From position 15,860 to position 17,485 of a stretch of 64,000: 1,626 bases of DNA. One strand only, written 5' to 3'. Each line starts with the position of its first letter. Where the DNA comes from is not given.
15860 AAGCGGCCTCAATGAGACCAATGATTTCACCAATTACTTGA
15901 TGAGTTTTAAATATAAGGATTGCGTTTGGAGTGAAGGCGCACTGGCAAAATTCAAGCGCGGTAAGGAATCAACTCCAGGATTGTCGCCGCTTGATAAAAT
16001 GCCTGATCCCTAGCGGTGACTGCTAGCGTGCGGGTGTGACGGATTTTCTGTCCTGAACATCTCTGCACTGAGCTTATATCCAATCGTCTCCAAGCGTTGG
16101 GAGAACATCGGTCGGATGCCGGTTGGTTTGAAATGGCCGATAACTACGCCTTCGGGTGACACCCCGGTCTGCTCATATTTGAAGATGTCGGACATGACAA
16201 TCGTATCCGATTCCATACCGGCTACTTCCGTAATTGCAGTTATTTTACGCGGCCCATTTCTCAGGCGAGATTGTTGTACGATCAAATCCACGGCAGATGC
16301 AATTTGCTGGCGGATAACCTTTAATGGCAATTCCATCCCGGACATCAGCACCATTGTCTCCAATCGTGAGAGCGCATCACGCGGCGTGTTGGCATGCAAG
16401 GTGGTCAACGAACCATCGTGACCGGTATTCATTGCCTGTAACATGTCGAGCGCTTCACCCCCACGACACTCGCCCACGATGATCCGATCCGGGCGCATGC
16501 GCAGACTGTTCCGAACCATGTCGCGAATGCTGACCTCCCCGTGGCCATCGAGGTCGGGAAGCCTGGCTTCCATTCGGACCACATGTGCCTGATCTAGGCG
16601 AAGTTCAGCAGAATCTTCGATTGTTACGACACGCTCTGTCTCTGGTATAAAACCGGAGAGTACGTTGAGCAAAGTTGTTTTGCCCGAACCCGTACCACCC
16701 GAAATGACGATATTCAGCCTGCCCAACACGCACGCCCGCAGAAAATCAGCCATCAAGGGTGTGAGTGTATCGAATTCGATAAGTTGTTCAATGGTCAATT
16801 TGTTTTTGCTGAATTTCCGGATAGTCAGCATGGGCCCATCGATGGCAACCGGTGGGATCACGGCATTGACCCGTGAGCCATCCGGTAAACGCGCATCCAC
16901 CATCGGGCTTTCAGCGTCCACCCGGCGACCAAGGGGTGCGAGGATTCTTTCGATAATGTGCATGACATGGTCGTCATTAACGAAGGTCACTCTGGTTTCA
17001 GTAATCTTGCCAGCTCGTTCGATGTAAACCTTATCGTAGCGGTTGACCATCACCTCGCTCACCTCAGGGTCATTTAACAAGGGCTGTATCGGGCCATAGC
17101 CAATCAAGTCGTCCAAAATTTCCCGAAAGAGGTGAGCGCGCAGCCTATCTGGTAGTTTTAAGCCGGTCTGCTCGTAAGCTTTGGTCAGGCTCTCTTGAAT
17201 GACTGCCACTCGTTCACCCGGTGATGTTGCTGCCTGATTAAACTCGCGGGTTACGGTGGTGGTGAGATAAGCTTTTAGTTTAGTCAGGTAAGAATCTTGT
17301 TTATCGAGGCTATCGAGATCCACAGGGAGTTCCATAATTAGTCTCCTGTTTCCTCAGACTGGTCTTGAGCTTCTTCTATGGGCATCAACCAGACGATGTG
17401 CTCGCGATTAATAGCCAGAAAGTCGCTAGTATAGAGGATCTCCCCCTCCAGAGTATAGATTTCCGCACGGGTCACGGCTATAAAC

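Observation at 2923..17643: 15-kb one-strand signalling array that feeds into Tad-type ATPases, with no pilus machinery present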

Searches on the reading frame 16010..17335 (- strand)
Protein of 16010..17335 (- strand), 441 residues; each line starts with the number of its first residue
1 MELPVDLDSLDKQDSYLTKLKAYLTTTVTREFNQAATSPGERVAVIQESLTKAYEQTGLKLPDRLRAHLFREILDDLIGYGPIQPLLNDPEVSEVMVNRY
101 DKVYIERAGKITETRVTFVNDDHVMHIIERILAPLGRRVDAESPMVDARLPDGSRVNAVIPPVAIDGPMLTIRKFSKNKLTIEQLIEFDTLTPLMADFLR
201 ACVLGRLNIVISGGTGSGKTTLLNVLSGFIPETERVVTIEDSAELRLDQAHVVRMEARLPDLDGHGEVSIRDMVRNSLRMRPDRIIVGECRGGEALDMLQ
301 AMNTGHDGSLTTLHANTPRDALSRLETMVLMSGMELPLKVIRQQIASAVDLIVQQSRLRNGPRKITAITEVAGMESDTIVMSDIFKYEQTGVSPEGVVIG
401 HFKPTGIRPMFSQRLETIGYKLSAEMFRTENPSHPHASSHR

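Call 4: search_protein_families(library=pfam, proteins=[window:16010-17335:-], max_evalue=0.01)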
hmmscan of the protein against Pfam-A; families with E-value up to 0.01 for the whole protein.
window:16010-17335:- (441 aa): 6 families
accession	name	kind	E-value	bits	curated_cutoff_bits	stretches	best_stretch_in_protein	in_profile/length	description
PF00437.27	T2SSE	-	8.2e-67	225.9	24.9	1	80-356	5-276/370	Type II/IV secretion system protein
PF00005.33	ABC_tran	-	0.00011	23.3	25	1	209-246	14-50/137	ABC transporter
PF13191.12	AAA_16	-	0.0026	18.7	32.6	0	196-242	13-59/167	AAA ATPase domain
PF13521.12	AAA_28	-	0.0052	17.5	27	0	209-229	2-22/164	AAA domain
PF01078.27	Mg_chelatase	-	0.0081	16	20.3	0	200-246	16-62/207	Magnesium chelatase, subunit ChlI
PF02492.25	cobW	-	0.0098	15.9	20.7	0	209-255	3-50/180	CobW/HypB/UreG, nucleotide-binding domain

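Call 9: find_encoding_contigs(protein=window:16010-17335:-, flank=10000, max_places=6)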
Protein window:16010-17335:- (441 aa): no gene with exactly this product is on record in the collection.

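Call 10: find_homologous_proteins(query=window:16010-17335:-, max_evalue=1e-30)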
Query window:16010-17335:- (441 aa): 8000 proteins with E <= 1e-30 among 8000 candidates; the best 120 are listed.
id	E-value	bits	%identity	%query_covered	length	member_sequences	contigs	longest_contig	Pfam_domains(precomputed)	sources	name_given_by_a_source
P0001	2.4e-286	967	100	100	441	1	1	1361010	PF00437.27,PF27713.1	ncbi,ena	-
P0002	3.6e-243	825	85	100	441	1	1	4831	PF00437.27,PF27713.1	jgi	jgi:pilus assembly protein CpaF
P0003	3.4e-240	815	84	100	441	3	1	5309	PF00437.27,PF27713.1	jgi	-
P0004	7.5e-230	781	80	100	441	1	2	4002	PF00437.27,PF27713.1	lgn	-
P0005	2.2e-227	773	81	97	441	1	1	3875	PF00437.27,PF27713.1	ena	-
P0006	4.2e-227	772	80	100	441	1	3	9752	PF00437.27,PF27713.1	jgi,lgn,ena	jgi:pilus assembly protein CpaF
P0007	1.2e-226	770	80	100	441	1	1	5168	PF00437.27,PF27713.1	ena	-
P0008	2.5e-225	766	79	100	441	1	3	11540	PF00437.27,PF27713.1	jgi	jgi:pilus assembly protein CpaF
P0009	4.0e-223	759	78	100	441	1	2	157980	PF00437.27,PF27713.1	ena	-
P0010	5.4e-223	758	77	100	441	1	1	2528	PF00437.27,PF27713.1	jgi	jgi:pilus assembly protein CpaF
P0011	1.2e-222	757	78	100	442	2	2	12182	PF00437.27,PF27713.1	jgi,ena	-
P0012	1.4e-222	757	79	98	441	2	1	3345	PF00437.27,PF27713.1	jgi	jgi:pilus assembly protein CpaF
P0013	2.0e-222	756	79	98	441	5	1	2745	PF00437.27,PF27713.1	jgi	jgi:pilus assembly protein CpaF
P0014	2.1e-222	756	79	98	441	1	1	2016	PF00437.27,PF27713.1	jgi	jgi:pilus assembly protein CpaF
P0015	2.3e-222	756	78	100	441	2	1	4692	PF00437.27,PF27713.1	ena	-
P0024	2.6e-221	753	79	98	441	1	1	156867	PF00437.27,PF27713.1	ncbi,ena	-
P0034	1.1e-219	747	76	100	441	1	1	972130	PF00437.27,PF27713.1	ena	-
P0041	1.4e-218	744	77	100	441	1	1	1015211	PF00437.27,PF27713.1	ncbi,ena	-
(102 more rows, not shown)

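Call 11: find_encoding_contigs(protein=P0001, flank=10000, max_places=3)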
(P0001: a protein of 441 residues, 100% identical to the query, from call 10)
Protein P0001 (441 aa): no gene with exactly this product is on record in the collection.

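Call 12: find_encoding_contigs(protein=P0041, flank=10000, max_places=3)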
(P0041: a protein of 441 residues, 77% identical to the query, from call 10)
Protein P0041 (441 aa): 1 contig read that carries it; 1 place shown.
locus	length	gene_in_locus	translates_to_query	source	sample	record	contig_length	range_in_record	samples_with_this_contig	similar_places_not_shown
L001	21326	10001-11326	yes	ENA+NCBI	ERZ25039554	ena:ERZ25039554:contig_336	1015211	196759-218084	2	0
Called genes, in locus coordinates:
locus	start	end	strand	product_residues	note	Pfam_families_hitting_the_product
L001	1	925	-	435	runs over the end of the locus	PF13005:zf-IS66 (faint), PF03050:DDE_Tnp_IS66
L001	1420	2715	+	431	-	PF07690:MFS_1, PF12832:MFS_1_like, PF00083:Sugar_tr, PF07690:MFS_1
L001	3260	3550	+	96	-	PF01541:GIY-YIG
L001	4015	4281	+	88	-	PF09719:C_GCAxxG_C_C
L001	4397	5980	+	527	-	PF07602:DUF1565 (faint), PF13229:Beta_helix (weak), PF05048:NosD (weak), PF13229:Beta_helix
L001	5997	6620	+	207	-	PF03167:UDG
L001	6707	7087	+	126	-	PF05635:23S_rRNA_IVP, PF22296:bAvd (faint)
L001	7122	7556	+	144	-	PF11969:DcpS_C, PF01230:HIT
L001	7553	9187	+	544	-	-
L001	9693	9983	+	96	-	PF20660:DUF6812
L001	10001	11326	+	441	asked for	PF00437:T2SSE, PF27713:UCP018868 (weak)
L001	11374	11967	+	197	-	PF04140:ICMT, PF04191:PEMT, PF01222:ERG4_ERG24 (weak)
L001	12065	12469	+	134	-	-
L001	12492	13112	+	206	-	PF04167:DUF402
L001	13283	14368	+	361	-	PF00579:tRNA-synt_1b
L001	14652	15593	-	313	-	PF00892:EamA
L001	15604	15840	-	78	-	-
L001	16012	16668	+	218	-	PF07336:ABATE, PF11706:zf-CGNR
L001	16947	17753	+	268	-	PF02535:Zip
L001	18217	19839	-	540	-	PF00128:Alpha-amylase, PF16657:Malt_amylase_C, PF23915:SusG_C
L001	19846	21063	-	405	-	PF00528:BPD_transp_1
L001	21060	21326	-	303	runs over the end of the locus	PF00528:BPD_transp_1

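Call 13: find_encoding_contigs(protein=P0009, flank=10000, max_places=2)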
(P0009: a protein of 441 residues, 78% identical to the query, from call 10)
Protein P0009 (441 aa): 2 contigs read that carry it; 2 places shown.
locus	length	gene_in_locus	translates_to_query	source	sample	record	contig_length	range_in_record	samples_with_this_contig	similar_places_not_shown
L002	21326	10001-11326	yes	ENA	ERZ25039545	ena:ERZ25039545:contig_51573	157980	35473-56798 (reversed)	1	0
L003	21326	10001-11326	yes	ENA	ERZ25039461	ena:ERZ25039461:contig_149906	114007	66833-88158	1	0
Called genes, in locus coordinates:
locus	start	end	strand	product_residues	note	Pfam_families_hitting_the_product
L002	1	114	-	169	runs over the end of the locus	-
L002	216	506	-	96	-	PF00583:Acetyltransf_1 (weak)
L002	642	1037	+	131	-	PF06803:DUF1232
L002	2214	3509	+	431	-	PF07690:MFS_1, PF12832:MFS_1_like (faint), PF00083:Sugar_tr (faint), PF07690:MFS_1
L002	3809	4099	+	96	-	PF01541:GIY-YIG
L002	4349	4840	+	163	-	PF09719:C_GCAxxG_C_C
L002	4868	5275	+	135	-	-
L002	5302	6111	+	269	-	PF13229:Beta_helix, PF05048:NosD, PF13229:Beta_helix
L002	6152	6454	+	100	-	-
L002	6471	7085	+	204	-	PF03167:UDG (weak)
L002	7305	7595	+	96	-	PF01230:HIT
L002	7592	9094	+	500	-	-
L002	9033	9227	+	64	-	-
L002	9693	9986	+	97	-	PF20660:DUF6812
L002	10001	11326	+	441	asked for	PF00437:T2SSE, PF27713:UCP018868 (weak)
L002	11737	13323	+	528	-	PF16640:Big_3_5, PF18676:MBG_2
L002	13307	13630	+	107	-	-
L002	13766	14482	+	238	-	PF18676:MBG_2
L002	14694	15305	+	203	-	PF01222:ERG4_ERG24, PF04140:ICMT, PF04191:PEMT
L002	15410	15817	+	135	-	-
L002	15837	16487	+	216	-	PF04167:DUF402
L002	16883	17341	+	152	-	PF00579:tRNA-synt_1b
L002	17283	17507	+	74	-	PF00579:tRNA-synt_1b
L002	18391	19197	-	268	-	PF00892:EamA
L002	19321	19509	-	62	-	-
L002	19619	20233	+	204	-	PF07336:ABATE, PF11706:zf-CGNR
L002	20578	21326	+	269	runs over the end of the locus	PF02535:Zip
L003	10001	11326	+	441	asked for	PF00437:T2SSE, PF27713:UCP018868 (weak)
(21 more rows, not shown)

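Call 14: find_encoding_contigs(protein=P0034, flank=10000, max_places=2)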
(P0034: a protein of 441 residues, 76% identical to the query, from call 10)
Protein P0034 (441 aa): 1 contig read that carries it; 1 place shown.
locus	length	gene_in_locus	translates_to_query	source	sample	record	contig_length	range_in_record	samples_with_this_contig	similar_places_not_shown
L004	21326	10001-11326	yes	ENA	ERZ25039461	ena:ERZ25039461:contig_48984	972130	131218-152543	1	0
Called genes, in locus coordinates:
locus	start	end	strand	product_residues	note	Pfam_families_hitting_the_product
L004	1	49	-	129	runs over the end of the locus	-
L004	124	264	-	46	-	-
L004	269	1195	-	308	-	-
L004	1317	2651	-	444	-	PF10706:Aminoglyc_resit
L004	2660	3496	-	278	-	PF08332:CaMKII_AD, PF13474:SnoaL_3, PF14534:DUF4440, PF12680:SnoaL_2 (weak), PF08332:CaMKII_AD (weak), PF14534:DUF4440, PF12680:SnoaL_2 (weak), PF13474:SnoaL_3 (weak), +1 more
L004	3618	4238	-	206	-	PF00583:Acetyltransf_1, PF13508:Acetyltransf_7 (weak)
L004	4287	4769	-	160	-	PF00258:Flavodoxin_1 (weak), PF12641:Flavodoxin_3 (weak), PF12724:Flavodoxin_5 (weak)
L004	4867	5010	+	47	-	-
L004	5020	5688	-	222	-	PF01209:Ubie_methyltran, PF01135:PCMT, PF02353:CMAS, PF13489:Methyltransf_23, PF13847:Methyltransf_31, PF08241:Methyltransf_11, PF08242:Methyltransf_12, PF13649:Methyltransf_25, +5 more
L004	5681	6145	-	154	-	PF22166:WHD_ArnR1, PF22381:Staph_reg_Sar_Rot (weak), PF01047:MarR, PF12802:MarR_2, PF13463:HTH_27 (weak)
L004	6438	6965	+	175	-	-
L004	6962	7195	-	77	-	-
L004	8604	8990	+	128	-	PF00665:rve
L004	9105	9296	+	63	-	-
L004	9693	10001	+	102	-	PF20660:DUF6812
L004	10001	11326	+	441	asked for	PF00437:T2SSE, PF27713:UCP018868 (weak)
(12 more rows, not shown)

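Call 15: find_encoding_contigs(protein=P0024, flank=10000, max_places=2)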
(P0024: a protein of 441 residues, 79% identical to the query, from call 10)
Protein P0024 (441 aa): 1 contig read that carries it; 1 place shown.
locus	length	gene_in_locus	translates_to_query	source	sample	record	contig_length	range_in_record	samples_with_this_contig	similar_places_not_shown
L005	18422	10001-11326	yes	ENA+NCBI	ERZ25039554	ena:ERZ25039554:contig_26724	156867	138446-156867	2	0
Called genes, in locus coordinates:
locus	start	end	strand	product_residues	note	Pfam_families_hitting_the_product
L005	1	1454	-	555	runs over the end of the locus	-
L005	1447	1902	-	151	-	-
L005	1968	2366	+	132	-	PF06803:DUF1232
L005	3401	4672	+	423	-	PF07690:MFS_1, PF12832:MFS_1_like (weak), PF00083:Sugar_tr, PF05977:MFS_3 (weak)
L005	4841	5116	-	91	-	-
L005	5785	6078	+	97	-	PF01541:GIY-YIG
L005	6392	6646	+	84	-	PF09719:C_GCAxxG_C_C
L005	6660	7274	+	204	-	PF03167:UDG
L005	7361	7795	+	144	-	PF11969:DcpS_C, PF01230:HIT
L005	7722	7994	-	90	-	-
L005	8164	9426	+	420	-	-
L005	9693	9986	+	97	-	PF20660:DUF6812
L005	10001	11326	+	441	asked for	PF00437:T2SSE, PF27713:UCP018868 (weak)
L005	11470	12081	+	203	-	PF04140:ICMT, PF04191:PEMT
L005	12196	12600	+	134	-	-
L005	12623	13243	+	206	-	PF04167:DUF402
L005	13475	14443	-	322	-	PF00892:EamA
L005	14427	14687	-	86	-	-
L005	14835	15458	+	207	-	PF07336:ABATE, PF11706:zf-CGNR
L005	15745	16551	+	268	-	PF02535:Zip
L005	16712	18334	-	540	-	PF00128:Alpha-amylase, PF16657:Malt_amylase_C, PF23915:SusG_C (weak)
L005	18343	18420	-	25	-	?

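Call 16: search_protein_families(library=ncbifam, proteins=[window:16010-17335:-], max_evalue=0.001)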
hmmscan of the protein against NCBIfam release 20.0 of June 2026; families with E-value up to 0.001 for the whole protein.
window:16010-17335:- (441 aa): 24 families
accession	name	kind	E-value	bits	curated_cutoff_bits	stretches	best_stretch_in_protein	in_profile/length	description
TIGR03819.1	heli_sec_ATPase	hypoth_equivalog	1.6e-98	330.1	373.15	1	53-369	24-339/340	TadA family conjugal transfer-associated ATPase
TIGR02788.1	VirB11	equivalog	9.4e-71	238.3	249.95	2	195-368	133-306/308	P-type DNA transfer ATPase VirB11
TIGR02782.1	TrbB_P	equivalog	8.1e-67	225.6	304.55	1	83-376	14-298/303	P-type conjugative transfer ATPase TrbB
NF010475.0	PRK13900.1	equivalog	1.9e-60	204.7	389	2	196-368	150-322/333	type IV secretion system ATPase VirB11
NF058587.1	archaellum_moto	equivalog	1.7e-59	201.9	550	1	36-389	112-453/527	archaellum flagellar ATPase motor FlaI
NF010469.0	PRK13894.1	subfamily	5.5e-56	190.2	508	1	83-377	27-313/320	conjugal transfer ATPase TrbB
NF010407.0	PRK13833.1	subfamily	4.2e-51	174.3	499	1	84-377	23-306/323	conjugal transfer protein TrbB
NF010425.0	PRK13851.1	equivalog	6e-41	140.4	461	2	196-354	152-311/344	type IV secretion system protein VirB11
NF053672.1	bindosome_BasE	exception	5.8e-40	137.5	1000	1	78-383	136-442/512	bindosome assembly system ATPase subunit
TIGR01420.1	pilT_fam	subfamily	1.1e-16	61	319.1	1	89-370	11-281/343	PilT/PilU family type 4a pilus ATPase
NF041000.1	ATPase_ComGA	equivalog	1.2e-15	57.3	300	1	209-331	131-248/267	competence type IV pilus ATPase ComGA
TIGR02525.1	plasmid_TraJ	equivalog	4.4e-15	55.5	368.3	1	183-365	130-305/372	plasmid transfer ATPase TraJ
NF007755.0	PRK10436.1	equivalog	5.3e-14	51.7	617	1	194-391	207-388/465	type II secretion system protein GspE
TIGR02533.1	type_II_gspE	equivalog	1.7e-12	46.8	630.25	1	209-328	246-359/486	type II secretion system ATPase GspE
TIGR02538.1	type_IV_pilB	equivalog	2.6e-12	46.2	675.65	1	176-357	289-451/564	type IV-A pilus assembly ATPase PilB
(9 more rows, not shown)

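Call 31: find_related_loci(query=window:16010-17335:-, collection=genome_contigs, flank=10000)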
Query window:16010-17335:- (441 aa) in genome_contigs; peptide patterns used: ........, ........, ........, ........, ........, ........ (x = any residue, [..] = any of these).
600 stretches matched a pattern (row limit reached: there are more); 600 encode a relative of the query (tblastn E <= 1e-3); the best 80 are kept; 80 distinct loci.
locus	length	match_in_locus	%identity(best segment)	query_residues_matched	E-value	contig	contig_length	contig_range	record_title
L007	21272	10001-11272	67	1-427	0e+0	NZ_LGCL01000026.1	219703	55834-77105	Ornatilinea apprima strain P3M-1 contig_8, whole genome shotgun sequence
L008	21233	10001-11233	67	17-427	0e+0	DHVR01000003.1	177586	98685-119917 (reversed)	MAG TPA_asm: Leptolinea sp. UBA5203 UBA5203_contig_7111, whole genome shotgun sequence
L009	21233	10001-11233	65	17-427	0e+0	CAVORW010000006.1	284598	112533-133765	MAG: uncultured Chloroflexia bacterium isolate MFD09964.bin.2.12 genome assembly, contig: contig_75237, whole genome sho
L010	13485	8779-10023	64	19-434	1e-177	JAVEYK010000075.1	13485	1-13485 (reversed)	MAG: Anaerolineaceae bacterium isolate BF4_28 NODE_14492_length_13485_cov_12.550831_Biofilm4, whole genome shotgun seque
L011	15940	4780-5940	66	41-427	1e-170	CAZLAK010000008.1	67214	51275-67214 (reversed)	MAG TPA_asm: uncultured Pelotomaculum sp. isolate binchicken_co193_71 genome assembly, contig: NODE_144_length_67214_cov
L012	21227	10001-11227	58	14-422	4e-163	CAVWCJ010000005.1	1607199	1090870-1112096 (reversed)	MAG: uncultured Chloroflexia bacterium isolate MFD03726.bin.1.63 genome assembly, contig: contig_47279, whole genome sho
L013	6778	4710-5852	64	46-427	4e-162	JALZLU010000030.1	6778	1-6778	MAG: Chloroflexota bacterium isolate MSU bin41 SD1457-59_k127_1329553, whole genome shotgun sequence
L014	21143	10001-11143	62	46-427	2e-159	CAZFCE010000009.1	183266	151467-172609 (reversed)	MAG TPA_asm: uncultured Caldilineaceae bacterium isolate binchicken_co20_290 genome assembly, contig: NODE_159_length_18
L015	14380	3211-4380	60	37-427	3e-159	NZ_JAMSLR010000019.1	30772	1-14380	Thermalbibacter longus strain CFH 74404 Scaffold19, whole genome shotgun sequence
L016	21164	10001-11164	61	41-427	4e-157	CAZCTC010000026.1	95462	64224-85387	MAG TPA_asm: uncultured Anaerolineales bacterium isolate binchicken_co20_433 genome assembly, contig: NODE_602_length_95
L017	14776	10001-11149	61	44-427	4e-156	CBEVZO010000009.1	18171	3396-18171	MAG TPA_asm: uncultured Anaerolineae bacterium isolate SRR15668623_binner12_Refined_42 genome assembly, contig: ERZ26872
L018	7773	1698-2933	57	19-427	3e-156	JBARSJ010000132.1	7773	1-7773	MAG: Anaerolineales bacterium isolate MFD12959_ilm_asm_bin38 k127_342077, whole genome shotgun sequence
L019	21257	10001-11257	58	12-429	9e-156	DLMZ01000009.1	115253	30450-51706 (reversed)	MAG TPA_asm: Firmicutes bacterium UBA7523 UBA7523_contig_2467, whole genome shotgun sequence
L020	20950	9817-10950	61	50-427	1e-155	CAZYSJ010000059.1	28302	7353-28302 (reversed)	MAG TPA_asm: uncultured Caldilineaceae bacterium isolate binchicken_co43_294 genome assembly, contig: NODE_2702_length_2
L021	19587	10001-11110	60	55-427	3e-154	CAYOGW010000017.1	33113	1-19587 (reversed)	MAG TPA_asm: uncultured Anaerolineaceae bacterium isolate SRP237561_co1_29 genome assembly, contig: NODE_1906_length_331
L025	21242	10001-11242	55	14-427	4e-152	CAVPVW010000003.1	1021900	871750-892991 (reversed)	MAG: uncultured Chloroflexia bacterium isolate MFD00032.bin.2.128 genome assembly, contig: contig_25596, whole genome sh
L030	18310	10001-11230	54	13-427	7e-151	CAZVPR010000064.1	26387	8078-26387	MAG TPA_asm: uncultured Anaerolineales bacterium isolate SRP077602_co5_498 genome assembly, contig: NODE_9144_length_263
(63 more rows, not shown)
